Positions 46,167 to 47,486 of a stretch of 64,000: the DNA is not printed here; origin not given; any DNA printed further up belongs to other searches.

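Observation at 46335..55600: Uncharacterised envelope gene cluster: CN-hydrolase + TPR/FG-GAP/UnbV giant lipoprotein + membrane pentaheme cytochrome-TPR fusion + CRTAC1-like protein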

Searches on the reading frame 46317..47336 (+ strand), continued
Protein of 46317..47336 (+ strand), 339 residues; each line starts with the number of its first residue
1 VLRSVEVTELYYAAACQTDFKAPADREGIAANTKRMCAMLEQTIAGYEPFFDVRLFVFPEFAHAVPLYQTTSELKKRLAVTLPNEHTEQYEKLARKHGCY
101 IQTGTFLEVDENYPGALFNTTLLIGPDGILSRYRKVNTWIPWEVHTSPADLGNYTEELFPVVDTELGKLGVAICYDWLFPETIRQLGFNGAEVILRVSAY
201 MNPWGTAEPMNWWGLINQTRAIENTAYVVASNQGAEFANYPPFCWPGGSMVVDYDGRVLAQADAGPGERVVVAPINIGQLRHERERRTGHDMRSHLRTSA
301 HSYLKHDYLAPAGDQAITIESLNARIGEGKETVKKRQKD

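Call 61: find_encoding_contigs(protein=P0344, flank=10000, max_places=1)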
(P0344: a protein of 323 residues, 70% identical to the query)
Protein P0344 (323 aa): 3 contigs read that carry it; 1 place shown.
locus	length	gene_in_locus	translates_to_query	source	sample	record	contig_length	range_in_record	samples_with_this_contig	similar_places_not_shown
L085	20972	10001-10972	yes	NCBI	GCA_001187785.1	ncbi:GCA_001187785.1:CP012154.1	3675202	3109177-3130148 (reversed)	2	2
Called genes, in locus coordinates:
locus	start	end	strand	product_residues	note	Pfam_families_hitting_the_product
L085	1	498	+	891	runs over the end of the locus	PF28598:PDH_E1_N, PF00456:Transketolase_N, PF17831:PDH_E1_M, PF22613:Transketolase_C_1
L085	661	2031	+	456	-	PF00364:Biotin_lipoyl, PF25984:BSH_YknX (faint), PF02817:E3_binding, PF00198:2-oxoacid_dh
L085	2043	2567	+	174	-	PF13650:Asp_protease_2, PF13975:gag-asp_proteas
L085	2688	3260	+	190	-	PF07638:Sigma70_ECF, PF08281:Sigma70_r4_2, PF04545:Sigma70_r4 (weak)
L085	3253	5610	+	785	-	PF00069:Pkinase, PF07714:PK_Tyr_Ser-Thr, PF03109:ABC1 (weak), PF13424:TPR_12, PF17874:TPR_MalT (weak), PF13374:TPR_10 (weak), PF13424:TPR_12, PF24885:TPR_NPHP3 (weak), +6 more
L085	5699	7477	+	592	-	PF00364:Biotin_lipoyl, PF25917:BSH_RND (weak), PF00890:FAD_binding_2 (weak), PF01134:GIDA, PF07992:Pyr_redox_2, PF12831:FAD_oxidored, PF00070:Pyr_redox, PF02852:Pyr_redox_dim, +6 more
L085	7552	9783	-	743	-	PF02415:Chlam_PMP (faint)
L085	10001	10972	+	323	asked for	PF00795:CN_hydrolase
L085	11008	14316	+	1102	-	PF07719:TPR_2 (faint), PF14559:TPR_19 (faint), PF13371:TPR_9 (weak), PF01839:FG-GAP (faint), PF13517:FG-GAP_3 (weak), PF07593:UnbV_ASPIC (weak)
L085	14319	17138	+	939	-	PF13435:Cytochrome_C554 (faint), PF14559:TPR_19 (faint), PF13181:TPR_8 (faint), PF13414:TPR_11 (faint), PF13432:TPR_16, PF13431:TPR_17 (weak)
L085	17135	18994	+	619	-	PF01839:FG-GAP (faint), PF13517:FG-GAP_3, PF07593:UnbV_ASPIC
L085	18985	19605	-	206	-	-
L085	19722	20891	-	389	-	PF02350:Epimerase_2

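Call 62: find_encoding_contigs(protein=P0324, flank=10000, max_places=1)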
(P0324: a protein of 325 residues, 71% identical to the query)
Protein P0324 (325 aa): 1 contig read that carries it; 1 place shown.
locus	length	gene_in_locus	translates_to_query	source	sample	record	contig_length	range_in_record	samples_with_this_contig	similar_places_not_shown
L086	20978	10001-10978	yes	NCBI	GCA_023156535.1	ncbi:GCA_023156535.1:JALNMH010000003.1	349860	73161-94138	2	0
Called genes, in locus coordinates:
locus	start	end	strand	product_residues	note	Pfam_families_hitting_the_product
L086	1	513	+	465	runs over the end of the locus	PF00005:ABC_tran (faint), PF01926:MMR_HSR1, PF02421:FeoB_N, PF00009:GTP_EFTU, PF01926:MMR_HSR1, PF02421:FeoB_N, PF04548:AIG1 (weak), PF14714:KH_dom-like, +7 more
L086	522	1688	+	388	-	PF00581:Rhodanese, PF00899:ThiF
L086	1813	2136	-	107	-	PF06844:DUF1244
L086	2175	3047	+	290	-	PF00763:THF_DHG_CYH, PF02882:THF_DHG_CYH_C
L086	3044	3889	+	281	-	PF16811:TAtT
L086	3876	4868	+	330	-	PF03480:DctP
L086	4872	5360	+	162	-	PF04290:DctQ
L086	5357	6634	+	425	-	PF06808:DctM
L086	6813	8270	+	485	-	PF00478:IMPDH, PF00571:CBS, PF03060:NMO (weak), PF01070:FMN_dh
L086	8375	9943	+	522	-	PF00117:GATase, PF07722:Peptidase_C26, PF02540:NAD_synthase, PF00958:GMP_synt_C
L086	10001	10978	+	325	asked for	PF00795:CN_hydrolase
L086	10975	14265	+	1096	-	PF07719:TPR_2 (faint), PF13424:TPR_12 (faint), PF14559:TPR_19 (faint), PF13428:TPR_14 (faint), PF12895:ANAPC3 (faint), PF13432:TPR_16, PF13517:FG-GAP_3, PF07593:UnbV_ASPIC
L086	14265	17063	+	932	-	PF13414:TPR_11 (faint), PF13431:TPR_17 (faint)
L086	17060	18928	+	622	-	PF01839:FG-GAP (faint), PF13517:FG-GAP_3, PF07593:UnbV_ASPIC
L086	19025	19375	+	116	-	PF09966:DUF2200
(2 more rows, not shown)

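Call 94: find_related_loci(query=A6, collection=metagenome_contigs, flank=10000)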
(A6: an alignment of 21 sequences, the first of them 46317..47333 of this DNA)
Query A6 (339 aa) in metagenome_contigs; peptide patterns used: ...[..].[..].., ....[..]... (x = any residue, [..] = any of these).
600 stretches matched a pattern (row limit reached: there are more); 594 encode a relative of the query (tblastn E <= 1e-3); the best 80 are kept; 80 distinct loci.
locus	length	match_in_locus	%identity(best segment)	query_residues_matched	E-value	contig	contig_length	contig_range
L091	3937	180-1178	89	7-339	0e+0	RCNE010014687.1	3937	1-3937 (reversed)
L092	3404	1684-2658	70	9-334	9e-171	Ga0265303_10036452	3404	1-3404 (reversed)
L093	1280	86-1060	68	7-331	5e-179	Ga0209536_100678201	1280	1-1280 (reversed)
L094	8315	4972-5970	67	2-335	1e-161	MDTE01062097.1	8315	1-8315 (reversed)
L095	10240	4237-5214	70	10-335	2e-161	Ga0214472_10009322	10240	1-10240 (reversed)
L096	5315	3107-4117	66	2-336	1e-163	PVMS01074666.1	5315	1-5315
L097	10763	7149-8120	68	11-335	1e-160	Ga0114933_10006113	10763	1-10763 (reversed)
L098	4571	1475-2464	68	6-335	8e-164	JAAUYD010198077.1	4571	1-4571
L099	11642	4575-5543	69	11-334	5e-160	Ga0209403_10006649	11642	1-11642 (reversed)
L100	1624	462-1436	68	11-335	6e-174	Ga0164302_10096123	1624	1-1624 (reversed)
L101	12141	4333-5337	66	3-339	6e-159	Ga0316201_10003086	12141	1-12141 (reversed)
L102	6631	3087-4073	67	3-331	8e-160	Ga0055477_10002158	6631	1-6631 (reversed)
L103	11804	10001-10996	66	4-335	7e-159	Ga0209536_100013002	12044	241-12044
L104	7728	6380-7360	67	5-331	2e-158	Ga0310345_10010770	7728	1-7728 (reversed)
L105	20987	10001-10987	66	3-331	5e-158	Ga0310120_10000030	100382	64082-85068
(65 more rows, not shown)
